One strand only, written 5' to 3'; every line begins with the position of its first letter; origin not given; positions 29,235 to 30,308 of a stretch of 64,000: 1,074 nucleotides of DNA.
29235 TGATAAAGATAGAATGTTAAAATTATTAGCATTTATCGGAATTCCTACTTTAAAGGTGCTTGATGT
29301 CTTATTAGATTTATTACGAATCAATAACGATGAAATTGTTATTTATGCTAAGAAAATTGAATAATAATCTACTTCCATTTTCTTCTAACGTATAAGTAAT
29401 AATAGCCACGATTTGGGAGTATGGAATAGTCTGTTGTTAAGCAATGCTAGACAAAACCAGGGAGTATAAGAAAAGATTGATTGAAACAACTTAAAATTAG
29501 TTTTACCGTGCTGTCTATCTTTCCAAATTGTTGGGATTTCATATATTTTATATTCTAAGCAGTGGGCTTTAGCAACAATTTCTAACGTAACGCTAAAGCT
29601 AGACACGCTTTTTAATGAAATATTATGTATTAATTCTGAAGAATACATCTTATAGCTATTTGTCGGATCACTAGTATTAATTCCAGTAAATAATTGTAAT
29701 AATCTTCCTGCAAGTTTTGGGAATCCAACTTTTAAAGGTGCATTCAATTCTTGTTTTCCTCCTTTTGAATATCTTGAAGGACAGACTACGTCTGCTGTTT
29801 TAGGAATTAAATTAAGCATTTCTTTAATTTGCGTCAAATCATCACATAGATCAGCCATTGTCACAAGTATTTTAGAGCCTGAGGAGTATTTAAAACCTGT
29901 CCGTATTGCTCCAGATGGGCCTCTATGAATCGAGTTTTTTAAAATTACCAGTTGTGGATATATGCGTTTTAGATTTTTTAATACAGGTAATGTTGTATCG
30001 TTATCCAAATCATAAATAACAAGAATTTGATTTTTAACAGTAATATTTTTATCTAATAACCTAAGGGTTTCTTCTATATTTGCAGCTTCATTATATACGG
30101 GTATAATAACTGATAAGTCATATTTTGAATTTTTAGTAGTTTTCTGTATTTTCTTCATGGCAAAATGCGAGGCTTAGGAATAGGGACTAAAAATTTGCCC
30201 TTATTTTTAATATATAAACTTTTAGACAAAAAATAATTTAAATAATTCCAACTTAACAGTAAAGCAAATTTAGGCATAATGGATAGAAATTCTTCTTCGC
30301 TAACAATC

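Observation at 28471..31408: Sugar C-methyltransferase-type enzyme (TylCIII-like) plus a second Zn-ribbon methyltransferase in the cluster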

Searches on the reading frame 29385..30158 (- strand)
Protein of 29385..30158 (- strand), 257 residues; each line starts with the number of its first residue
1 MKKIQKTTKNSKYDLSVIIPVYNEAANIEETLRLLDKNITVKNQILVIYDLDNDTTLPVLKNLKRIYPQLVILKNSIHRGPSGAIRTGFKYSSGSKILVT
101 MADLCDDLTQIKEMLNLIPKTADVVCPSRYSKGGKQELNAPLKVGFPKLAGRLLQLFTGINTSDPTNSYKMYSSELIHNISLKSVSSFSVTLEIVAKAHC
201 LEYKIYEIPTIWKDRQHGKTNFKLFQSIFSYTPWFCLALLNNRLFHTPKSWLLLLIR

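Call 5: search_protein_families(library=pfam, proteins=[window:29385-30158:-], max_evalue=0.01)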
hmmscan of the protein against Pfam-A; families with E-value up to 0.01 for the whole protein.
window:29385-30158:- (257 aa): 3 families
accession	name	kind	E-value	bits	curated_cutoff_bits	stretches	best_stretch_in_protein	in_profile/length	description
PF00535.33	Glycos_transf_2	-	1.2e-20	74.6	23.3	1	16-178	1-165/168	Glycosyl transferase family 2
PF10111.15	Glyco_tranf_2_2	-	0.0036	17.3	27.3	1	16-118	1-106/276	Glycosyltransferase like family 2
PF13641.12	Glyco_tranf_2_3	-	0.0079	16.7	27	0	15-88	3-81/230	Glycosyltransferase like family 2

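Call 7: search_protein_families(library=ncbifam, proteins=[window:29385-30158:-], max_evalue=0.001)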
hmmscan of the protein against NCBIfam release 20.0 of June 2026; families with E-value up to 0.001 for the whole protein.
window:29385-30158:- (257 aa): 9 families
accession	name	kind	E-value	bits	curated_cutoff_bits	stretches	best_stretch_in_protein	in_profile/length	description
NF047588.1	GlcsyltransPgfSStrep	equivalog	3.9e-13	49.3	500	1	15-228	3-211/308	glycosyltransferase PgfS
TIGR03937.1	PgaC_IcaA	equivalog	1.1e-10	41.1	422.3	1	5-106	37-138/407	poly-beta-1,6-N-acetyl-D-glucosamine synthase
NF041391.1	DPhHxTase_Halo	equivalog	6.7e-09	35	375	1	21-222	3-192/213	dolichyl-phosphate hexose transferase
NF007986.1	PRK10714.1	equivalog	9.6e-09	34.7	529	1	14-228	7-216/316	undecaprenyl-phosphate 4-deoxy-4-formamido-L-arabinose transferase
TIGR04182.1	glyco_TIGR04182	equivalog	5.1e-08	32.6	325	1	14-227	1-206/293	S-layer glycoprotein N-glycosyltransferase AglJ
NF007482.0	PRK10073.1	equivalog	5.4e-07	28.9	423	1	9-108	2-98/334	glycosyltransferase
TIGR04283.1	glyco_like_mftF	equivalog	6.2e-07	29.2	182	1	15-99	1-78/221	TIGR04283 family arsenosugar biosynthesis glycosyltransferase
NF058614.1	PPMAGASynPpgS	equivalog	1.4e-06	27.9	370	1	14-209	1-193/226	polyprenyl-phospho-N-acetylgalactosaminyl synthase PpgS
TIGR03111.1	glyc2_xrt_Gpos1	hypoth_equivalog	0.00019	20.3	363.95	1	10-125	46-163/439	TIGR03111 family XrtG-associated glycosyltransferase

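Call 44: search_solved_structures(query=window:29385-30158:-, max_evalue=0.00001, show_alignments=1)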
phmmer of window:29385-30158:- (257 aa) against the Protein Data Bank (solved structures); distinct sequences matched with E-value up to 0.00001: 5.
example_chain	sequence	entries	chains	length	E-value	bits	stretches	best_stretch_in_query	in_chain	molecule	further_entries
5mlz_A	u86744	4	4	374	3.2e-18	69.3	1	14-232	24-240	Dolichol monophosphate mannose synthase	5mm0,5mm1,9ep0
5ekp_C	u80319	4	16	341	4.8e-10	42.5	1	9-164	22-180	Uncharacterized glycosyltransferase sll0501 | Glycosyltransferase sll0501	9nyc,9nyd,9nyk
5eke_A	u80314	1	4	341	4.8e-10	42.5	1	9-164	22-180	Uncharacterized glycosyltransferase sll0501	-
9nye_A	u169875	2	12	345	4.9e-10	42.5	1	9-164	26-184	Glycosyltransferase sll0501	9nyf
9hwj_A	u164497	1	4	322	7.1e-06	28.8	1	15-228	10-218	Undecaprenyl-phosphate 4-deoxy-4-formamido-L-arabinose transferase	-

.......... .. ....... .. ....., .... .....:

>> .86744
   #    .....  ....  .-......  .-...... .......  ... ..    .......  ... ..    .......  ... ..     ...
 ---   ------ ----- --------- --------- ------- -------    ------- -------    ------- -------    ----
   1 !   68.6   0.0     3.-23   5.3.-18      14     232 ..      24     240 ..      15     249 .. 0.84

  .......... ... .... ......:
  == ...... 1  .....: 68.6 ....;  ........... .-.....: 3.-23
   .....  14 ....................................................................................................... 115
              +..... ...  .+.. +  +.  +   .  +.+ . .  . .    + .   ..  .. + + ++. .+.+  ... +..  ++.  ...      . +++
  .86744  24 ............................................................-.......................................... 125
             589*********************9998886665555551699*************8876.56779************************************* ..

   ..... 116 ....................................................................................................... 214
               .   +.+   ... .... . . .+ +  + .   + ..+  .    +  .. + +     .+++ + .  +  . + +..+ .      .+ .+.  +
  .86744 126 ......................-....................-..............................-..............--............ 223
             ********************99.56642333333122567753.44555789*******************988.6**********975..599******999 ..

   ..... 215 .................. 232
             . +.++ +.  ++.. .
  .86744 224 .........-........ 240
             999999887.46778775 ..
